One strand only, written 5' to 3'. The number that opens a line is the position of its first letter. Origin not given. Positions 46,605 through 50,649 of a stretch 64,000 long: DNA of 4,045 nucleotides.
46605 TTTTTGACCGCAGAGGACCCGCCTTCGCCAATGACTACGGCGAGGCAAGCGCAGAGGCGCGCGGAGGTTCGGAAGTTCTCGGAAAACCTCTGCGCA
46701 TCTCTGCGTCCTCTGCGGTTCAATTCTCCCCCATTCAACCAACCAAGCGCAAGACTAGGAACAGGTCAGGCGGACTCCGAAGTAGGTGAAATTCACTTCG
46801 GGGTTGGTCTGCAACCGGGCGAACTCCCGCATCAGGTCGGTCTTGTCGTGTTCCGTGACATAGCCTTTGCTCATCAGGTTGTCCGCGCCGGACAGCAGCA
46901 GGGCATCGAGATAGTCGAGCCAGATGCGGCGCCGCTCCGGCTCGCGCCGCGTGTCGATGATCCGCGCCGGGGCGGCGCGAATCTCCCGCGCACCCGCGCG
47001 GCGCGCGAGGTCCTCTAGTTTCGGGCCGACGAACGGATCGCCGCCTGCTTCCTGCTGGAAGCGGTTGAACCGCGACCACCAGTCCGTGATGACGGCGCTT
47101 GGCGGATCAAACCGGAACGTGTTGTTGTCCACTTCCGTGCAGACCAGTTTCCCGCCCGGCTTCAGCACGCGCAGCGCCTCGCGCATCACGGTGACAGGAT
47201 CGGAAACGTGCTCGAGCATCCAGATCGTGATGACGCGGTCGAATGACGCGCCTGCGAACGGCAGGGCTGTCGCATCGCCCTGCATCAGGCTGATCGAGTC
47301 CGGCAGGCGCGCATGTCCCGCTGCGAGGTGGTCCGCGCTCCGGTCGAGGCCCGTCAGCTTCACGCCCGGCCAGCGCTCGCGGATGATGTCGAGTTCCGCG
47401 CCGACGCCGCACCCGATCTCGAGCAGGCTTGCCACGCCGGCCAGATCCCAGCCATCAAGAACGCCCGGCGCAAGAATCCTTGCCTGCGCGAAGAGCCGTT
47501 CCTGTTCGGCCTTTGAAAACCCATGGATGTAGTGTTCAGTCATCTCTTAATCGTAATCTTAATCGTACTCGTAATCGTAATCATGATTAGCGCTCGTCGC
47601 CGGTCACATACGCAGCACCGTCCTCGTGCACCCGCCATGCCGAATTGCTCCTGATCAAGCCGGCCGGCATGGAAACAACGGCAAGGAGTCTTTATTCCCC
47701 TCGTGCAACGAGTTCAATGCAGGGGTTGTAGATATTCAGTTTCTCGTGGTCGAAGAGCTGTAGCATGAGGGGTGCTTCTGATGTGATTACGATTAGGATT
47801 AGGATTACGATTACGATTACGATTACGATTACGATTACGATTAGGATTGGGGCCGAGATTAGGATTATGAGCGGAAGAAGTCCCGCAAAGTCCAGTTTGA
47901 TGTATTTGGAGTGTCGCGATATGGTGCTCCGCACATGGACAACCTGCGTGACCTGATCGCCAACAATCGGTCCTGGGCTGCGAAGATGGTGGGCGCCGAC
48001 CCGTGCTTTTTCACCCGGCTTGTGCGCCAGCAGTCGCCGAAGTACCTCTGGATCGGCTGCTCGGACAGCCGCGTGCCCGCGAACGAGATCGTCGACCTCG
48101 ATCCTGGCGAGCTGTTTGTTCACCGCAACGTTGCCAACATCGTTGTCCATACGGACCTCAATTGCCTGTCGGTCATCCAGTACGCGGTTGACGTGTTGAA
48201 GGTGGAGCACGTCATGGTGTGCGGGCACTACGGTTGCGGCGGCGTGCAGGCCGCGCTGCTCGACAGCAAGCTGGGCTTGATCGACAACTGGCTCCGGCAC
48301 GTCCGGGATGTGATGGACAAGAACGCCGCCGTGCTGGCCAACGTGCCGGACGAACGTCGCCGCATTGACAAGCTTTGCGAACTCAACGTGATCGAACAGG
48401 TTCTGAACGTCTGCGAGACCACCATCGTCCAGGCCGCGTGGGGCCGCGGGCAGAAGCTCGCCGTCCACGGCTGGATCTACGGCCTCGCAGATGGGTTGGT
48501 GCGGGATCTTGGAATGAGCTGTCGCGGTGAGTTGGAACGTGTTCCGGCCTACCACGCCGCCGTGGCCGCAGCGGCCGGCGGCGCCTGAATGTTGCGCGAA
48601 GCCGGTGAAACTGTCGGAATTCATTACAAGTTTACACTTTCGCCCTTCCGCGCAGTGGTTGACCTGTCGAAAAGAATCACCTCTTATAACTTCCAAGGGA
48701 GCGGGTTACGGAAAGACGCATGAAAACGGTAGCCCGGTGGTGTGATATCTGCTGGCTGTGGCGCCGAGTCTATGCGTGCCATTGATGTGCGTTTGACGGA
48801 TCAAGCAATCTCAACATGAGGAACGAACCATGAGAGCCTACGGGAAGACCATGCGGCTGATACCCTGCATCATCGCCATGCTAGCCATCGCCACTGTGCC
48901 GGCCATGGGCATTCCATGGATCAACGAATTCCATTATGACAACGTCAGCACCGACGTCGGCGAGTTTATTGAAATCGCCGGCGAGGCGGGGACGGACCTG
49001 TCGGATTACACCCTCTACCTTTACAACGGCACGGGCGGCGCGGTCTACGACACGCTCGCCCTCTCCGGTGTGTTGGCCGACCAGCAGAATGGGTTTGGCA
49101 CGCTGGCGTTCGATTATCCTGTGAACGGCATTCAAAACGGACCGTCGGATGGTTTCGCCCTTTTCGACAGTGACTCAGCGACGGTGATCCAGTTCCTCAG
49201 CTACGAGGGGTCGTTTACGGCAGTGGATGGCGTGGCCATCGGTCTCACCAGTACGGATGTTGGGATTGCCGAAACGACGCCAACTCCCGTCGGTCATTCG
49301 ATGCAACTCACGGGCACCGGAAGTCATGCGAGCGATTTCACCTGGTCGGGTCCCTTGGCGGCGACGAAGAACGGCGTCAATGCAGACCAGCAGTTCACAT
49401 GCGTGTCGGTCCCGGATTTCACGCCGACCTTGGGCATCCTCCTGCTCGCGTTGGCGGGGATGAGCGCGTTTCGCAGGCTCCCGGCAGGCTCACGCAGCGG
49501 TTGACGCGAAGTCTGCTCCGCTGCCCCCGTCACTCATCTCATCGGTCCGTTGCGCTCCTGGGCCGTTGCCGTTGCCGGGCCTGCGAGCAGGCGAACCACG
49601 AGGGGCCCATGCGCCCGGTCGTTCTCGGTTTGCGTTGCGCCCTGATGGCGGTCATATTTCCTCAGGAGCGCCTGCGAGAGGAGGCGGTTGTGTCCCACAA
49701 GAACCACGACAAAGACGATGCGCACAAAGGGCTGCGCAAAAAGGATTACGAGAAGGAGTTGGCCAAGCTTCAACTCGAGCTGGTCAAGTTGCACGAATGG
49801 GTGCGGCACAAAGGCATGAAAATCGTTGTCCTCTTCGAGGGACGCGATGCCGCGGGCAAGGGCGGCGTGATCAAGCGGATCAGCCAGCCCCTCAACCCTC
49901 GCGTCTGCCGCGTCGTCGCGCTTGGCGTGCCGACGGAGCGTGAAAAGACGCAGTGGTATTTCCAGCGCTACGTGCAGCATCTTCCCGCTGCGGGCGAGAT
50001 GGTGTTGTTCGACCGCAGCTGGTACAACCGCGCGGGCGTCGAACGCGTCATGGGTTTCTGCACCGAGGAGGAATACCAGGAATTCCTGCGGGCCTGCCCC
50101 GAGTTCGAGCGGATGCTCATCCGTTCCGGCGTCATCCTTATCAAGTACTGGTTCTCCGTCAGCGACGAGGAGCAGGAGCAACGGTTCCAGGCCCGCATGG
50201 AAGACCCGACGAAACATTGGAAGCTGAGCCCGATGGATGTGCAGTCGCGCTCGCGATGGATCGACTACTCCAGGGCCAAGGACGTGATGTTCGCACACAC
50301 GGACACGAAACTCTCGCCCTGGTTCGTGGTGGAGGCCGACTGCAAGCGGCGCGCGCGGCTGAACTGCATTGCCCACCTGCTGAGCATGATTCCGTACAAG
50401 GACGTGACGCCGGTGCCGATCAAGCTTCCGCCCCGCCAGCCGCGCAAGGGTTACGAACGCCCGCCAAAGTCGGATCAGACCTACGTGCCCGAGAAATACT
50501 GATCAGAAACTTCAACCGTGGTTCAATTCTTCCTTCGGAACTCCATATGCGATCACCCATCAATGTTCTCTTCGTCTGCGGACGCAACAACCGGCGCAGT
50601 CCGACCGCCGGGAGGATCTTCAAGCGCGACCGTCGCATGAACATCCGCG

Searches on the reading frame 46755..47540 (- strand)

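Call 80: search_protein_families(library=pfam, proteins=[window:46755-47540:-], max_evalue=0.001)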
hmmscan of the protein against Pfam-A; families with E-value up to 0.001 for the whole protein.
window:46755-47540:- (261 aa): 8 families
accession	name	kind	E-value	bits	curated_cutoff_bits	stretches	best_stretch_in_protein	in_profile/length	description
PF08241.18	Methyltransf_11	-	4.2e-22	79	21.2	1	40-134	1-95/95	Methyltransferase domain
PF13649.12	Methyltransf_25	-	7.3e-19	68.7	27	1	40-130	2-97/97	Methyltransferase domain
PF13489.12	Methyltransf_23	-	1.1e-15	58.2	27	1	36-184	23-159/164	Methyltransferase domain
PF13847.12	Methyltransf_31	-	1e-14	54.9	27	1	38-138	6-113/145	Methyltransferase domain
PF08242.18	Methyltransf_12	-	7.6e-14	52.7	30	1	40-132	1-98/98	Methyltransferase domain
PF01209.24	Ubie_methyltran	-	2.1e-12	47.3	20.1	1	38-140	50-157/233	ubiE/COQ5 methyltransferase family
PF00891.24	Methyltransf_2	-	2.9e-07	30.5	22.3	1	18-137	45-167/210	O-methyltransferase domain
PF07021.18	MetW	-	3.1e-06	27.4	21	1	38-126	16-102/193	Methionine biosynthesis protein MetW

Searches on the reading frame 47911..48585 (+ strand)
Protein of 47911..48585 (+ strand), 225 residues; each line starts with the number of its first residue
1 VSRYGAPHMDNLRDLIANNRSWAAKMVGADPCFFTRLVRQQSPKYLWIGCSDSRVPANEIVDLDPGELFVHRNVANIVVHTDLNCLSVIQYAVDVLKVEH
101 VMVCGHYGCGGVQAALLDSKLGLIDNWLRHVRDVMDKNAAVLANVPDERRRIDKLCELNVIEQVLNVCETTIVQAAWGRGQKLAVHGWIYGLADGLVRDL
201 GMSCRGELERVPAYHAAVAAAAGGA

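Call 80: search_protein_families(library=pfam, proteins=[window:47911-48585:+], max_evalue=0.001)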
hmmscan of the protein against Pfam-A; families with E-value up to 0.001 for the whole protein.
window:47911-48585:+ (225 aa): 1 family
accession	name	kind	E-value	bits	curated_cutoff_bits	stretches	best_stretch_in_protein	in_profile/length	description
PF00484.24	Pro_CA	-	3.1e-55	187.2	25.7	1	45-197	1-156/156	Carbonic anhydrase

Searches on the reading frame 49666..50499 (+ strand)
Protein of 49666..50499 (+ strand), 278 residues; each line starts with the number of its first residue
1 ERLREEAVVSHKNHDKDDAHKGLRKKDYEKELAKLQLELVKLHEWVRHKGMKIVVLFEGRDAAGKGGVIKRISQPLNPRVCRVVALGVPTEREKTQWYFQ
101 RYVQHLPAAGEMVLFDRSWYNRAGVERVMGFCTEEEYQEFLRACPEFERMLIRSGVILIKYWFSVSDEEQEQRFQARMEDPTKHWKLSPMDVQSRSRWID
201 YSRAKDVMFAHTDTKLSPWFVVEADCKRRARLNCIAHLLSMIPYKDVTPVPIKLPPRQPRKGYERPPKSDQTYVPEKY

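Call 80: search_protein_families(library=pfam, proteins=[window:49666-50499:+], max_evalue=0.001)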
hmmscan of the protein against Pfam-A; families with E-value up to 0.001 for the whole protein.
window:49666-50499:+ (278 aa): 1 family
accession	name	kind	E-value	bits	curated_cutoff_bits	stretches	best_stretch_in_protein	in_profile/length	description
PF03976.20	PPK2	-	6e-109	363.4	22.3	1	23-247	2-226/229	Polyphosphate kinase 2 (PPK2)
